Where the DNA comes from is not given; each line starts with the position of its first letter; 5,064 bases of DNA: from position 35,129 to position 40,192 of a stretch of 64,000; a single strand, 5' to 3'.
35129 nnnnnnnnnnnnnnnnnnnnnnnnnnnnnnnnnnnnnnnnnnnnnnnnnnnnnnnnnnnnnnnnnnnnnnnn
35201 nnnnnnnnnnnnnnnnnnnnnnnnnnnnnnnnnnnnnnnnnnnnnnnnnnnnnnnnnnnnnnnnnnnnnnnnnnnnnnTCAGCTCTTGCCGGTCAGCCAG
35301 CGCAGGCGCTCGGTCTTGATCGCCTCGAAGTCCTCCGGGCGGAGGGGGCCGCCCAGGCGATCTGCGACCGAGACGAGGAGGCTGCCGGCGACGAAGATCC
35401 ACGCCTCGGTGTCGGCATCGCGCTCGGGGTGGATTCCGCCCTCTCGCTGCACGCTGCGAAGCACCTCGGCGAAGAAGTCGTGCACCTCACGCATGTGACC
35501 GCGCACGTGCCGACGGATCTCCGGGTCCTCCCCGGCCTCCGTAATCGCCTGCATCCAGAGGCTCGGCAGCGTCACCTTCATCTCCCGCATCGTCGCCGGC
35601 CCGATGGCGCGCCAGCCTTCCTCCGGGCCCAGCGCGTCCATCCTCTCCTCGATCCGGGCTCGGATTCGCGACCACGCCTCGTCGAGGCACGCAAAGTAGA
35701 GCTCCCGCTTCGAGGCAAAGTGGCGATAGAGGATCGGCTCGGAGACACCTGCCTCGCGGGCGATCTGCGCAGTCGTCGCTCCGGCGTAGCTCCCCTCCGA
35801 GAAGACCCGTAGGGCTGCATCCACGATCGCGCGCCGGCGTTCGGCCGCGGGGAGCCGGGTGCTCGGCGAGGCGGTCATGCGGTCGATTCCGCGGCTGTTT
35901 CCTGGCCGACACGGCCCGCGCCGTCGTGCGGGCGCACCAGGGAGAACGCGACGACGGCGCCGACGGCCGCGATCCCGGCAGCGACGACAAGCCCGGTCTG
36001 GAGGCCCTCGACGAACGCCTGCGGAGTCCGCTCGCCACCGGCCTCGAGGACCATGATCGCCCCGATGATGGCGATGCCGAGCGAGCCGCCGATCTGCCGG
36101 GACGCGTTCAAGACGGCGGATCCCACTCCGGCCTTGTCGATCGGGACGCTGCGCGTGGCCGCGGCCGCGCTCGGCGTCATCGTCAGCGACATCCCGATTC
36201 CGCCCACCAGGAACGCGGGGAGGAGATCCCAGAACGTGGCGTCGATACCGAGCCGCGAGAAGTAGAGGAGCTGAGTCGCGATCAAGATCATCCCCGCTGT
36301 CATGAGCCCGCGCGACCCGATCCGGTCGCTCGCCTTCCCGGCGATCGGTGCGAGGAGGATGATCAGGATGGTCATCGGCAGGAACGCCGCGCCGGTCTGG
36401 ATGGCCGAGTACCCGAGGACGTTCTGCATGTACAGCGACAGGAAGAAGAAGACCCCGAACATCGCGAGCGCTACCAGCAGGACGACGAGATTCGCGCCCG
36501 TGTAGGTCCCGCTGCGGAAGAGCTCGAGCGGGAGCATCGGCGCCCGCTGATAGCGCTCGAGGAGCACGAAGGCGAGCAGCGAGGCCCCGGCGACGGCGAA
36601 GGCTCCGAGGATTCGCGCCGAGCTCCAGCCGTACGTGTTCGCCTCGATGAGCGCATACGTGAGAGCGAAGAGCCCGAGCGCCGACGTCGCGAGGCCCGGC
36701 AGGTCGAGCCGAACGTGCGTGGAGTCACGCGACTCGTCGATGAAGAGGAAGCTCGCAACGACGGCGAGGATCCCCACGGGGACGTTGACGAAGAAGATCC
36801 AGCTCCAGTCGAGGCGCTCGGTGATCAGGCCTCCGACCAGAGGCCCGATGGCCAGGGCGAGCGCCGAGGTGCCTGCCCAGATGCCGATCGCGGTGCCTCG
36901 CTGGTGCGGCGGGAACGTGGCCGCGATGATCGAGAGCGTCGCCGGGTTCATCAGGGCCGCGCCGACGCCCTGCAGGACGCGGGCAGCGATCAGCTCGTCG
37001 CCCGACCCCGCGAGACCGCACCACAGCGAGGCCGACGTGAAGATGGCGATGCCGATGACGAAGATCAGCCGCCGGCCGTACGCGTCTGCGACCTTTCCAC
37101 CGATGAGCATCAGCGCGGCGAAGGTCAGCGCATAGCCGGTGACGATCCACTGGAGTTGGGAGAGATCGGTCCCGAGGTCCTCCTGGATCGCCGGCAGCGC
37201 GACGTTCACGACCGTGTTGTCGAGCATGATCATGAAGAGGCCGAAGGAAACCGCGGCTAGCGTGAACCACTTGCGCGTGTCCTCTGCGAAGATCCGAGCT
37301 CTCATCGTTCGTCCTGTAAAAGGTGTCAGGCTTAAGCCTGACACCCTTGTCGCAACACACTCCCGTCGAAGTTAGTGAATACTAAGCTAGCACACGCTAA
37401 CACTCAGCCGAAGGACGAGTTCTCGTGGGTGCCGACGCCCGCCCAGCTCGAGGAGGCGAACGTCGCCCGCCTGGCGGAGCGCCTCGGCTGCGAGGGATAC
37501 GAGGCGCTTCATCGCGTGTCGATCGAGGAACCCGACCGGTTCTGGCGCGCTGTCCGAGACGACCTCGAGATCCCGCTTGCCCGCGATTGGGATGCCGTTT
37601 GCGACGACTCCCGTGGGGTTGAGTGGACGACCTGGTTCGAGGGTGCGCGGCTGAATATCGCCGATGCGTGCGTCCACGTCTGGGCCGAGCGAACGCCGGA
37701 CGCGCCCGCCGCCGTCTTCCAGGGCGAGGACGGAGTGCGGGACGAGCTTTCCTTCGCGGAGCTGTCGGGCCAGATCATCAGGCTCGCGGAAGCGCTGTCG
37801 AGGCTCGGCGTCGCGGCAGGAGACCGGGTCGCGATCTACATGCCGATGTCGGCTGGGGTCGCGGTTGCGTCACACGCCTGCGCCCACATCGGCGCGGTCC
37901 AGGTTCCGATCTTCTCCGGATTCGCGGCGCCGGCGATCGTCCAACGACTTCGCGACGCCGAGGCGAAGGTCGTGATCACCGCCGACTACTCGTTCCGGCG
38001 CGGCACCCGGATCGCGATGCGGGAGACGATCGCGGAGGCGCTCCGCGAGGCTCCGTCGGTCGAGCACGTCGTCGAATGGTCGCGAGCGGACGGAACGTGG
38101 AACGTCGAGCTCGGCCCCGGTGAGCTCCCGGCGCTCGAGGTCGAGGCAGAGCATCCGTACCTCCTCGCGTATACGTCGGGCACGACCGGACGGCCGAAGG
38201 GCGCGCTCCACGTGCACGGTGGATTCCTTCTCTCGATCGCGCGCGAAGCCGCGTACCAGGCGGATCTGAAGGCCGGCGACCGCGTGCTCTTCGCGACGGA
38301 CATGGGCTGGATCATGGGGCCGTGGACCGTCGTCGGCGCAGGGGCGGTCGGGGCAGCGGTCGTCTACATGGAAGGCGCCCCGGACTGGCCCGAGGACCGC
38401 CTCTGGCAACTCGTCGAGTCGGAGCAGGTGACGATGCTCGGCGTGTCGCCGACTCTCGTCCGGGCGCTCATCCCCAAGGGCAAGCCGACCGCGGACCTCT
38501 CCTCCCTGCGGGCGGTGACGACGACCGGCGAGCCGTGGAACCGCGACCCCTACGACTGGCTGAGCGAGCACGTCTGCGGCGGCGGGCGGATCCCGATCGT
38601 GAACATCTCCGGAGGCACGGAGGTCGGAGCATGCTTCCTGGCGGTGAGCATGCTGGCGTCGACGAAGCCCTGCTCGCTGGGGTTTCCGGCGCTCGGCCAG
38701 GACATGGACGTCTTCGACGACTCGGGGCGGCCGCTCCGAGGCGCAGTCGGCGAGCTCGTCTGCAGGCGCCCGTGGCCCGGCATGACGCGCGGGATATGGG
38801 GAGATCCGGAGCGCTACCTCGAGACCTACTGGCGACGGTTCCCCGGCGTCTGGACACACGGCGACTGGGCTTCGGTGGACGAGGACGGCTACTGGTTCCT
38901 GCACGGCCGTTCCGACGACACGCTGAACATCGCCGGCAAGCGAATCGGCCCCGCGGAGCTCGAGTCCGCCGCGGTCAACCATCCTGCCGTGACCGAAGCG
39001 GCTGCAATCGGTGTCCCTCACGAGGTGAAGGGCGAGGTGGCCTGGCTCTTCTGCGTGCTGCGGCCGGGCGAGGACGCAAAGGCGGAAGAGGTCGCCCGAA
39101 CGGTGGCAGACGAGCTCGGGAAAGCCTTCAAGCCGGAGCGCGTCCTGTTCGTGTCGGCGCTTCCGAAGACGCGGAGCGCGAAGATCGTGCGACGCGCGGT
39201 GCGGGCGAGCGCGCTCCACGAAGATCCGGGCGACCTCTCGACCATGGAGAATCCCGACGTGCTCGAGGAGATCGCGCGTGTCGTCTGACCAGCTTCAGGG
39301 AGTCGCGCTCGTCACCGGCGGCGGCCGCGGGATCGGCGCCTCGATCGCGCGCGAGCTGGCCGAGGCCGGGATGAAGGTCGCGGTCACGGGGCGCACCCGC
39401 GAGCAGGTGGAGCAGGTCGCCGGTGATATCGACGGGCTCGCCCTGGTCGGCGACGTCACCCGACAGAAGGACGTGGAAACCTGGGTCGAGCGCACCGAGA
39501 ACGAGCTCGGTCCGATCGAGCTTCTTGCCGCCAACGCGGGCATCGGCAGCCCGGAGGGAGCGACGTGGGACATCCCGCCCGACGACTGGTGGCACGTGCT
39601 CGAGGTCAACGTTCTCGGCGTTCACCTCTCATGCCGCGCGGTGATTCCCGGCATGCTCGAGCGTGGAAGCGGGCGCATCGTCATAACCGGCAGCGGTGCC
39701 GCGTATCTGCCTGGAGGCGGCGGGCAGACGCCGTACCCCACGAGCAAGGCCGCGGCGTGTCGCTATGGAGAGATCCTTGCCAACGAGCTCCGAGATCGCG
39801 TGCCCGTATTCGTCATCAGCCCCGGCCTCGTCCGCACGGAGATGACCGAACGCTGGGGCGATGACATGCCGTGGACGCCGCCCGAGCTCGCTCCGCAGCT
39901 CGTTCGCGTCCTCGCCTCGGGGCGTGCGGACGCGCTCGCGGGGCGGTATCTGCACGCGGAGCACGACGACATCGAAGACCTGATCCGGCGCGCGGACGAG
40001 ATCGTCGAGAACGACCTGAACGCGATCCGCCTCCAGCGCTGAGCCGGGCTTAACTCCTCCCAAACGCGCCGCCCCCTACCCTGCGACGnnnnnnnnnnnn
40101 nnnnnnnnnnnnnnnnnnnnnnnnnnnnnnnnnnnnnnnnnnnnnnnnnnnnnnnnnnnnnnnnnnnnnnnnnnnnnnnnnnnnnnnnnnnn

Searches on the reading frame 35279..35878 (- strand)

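Call 3: search_protein_families(library=pfam, proteins=[window:35279-35878:-], max_evalue=0.01)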
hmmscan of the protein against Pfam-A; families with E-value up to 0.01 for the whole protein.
window:35279-35878:- (199 aa): 4 families
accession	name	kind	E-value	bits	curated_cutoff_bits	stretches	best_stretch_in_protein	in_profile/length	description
PF00440.29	TetR_N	-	3e-17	62.6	24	1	18-64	1-47/47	Bacterial regulatory proteins, tetR family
PF13977.11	TetR_C_6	-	2.5e-06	28.1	27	1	106-164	24-81/115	BetI-type transcriptional repressor, C-terminal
PF16925.10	TetR_C_13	-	0.00025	21.8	27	1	111-172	30-92/109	Tetracyclin repressor-like, C-terminal domain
PF16859.10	TetR_C_11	-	0.0018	19.1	32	1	106-165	29-88/113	Tetracyclin repressor-like, C-terminal domain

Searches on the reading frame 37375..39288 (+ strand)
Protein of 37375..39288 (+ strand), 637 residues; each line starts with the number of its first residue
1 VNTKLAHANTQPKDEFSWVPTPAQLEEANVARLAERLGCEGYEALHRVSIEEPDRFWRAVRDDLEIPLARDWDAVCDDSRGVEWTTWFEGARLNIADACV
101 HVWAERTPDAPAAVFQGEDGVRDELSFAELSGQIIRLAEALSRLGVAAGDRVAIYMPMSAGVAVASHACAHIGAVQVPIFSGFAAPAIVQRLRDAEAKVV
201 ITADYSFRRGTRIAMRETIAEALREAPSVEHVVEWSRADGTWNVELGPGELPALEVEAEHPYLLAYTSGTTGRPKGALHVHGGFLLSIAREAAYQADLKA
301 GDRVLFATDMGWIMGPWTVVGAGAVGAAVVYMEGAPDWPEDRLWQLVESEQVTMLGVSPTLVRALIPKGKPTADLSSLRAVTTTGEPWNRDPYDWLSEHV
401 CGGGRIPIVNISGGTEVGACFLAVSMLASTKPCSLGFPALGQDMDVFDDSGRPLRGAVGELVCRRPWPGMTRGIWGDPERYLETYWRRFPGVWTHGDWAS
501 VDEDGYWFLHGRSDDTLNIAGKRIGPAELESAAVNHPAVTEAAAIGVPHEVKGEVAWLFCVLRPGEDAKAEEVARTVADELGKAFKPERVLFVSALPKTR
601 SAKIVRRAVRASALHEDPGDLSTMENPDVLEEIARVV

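Call 41: search_protein_families(library=pfam, proteins=[window:37375-39288:+], max_evalue=0.0001)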
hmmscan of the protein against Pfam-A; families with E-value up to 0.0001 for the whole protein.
window:37375-39288:+ (637 aa): 3 families
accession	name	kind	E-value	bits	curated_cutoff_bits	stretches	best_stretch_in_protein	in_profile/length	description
PF00501.34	AMP-binding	-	2.8e-71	240.8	29.9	1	102-475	3-384/384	AMP-binding enzyme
PF13193.12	AMP-binding_C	-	1.3e-21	77.7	24.5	1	528-603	1-76/76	AMP-binding enzyme C-terminal domain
PF16177.11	ACAS_N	-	9.2e-13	48.2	27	1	42-99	1-55/55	Acetyl-coenzyme A synthetase N-terminus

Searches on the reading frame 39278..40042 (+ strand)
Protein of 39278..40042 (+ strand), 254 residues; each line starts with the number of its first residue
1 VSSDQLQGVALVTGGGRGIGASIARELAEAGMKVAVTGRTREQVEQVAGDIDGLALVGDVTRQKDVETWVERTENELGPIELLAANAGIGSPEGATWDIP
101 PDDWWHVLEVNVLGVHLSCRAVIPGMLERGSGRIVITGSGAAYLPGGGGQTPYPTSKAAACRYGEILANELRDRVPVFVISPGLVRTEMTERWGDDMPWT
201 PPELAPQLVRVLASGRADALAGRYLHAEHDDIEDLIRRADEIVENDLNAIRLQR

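Call 41: search_protein_families(library=pfam, proteins=[window:39278-40042:+], max_evalue=0.0001)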
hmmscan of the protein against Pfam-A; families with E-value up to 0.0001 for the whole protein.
window:39278-40042:+ (254 aa): 3 families
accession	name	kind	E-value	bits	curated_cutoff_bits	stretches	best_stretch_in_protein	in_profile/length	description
PF00106.31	adh_short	-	2.4e-43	148.4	26.6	1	9-196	2-193/195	short chain dehydrogenase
PF13561.12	adh_short_C2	-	2.6e-32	112.7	27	1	17-194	6-185/236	Enoyl-(Acyl carrier protein) reductase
PF08659.16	KR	-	3.7e-08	33.9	22.6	1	8-184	1-177/180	KR domain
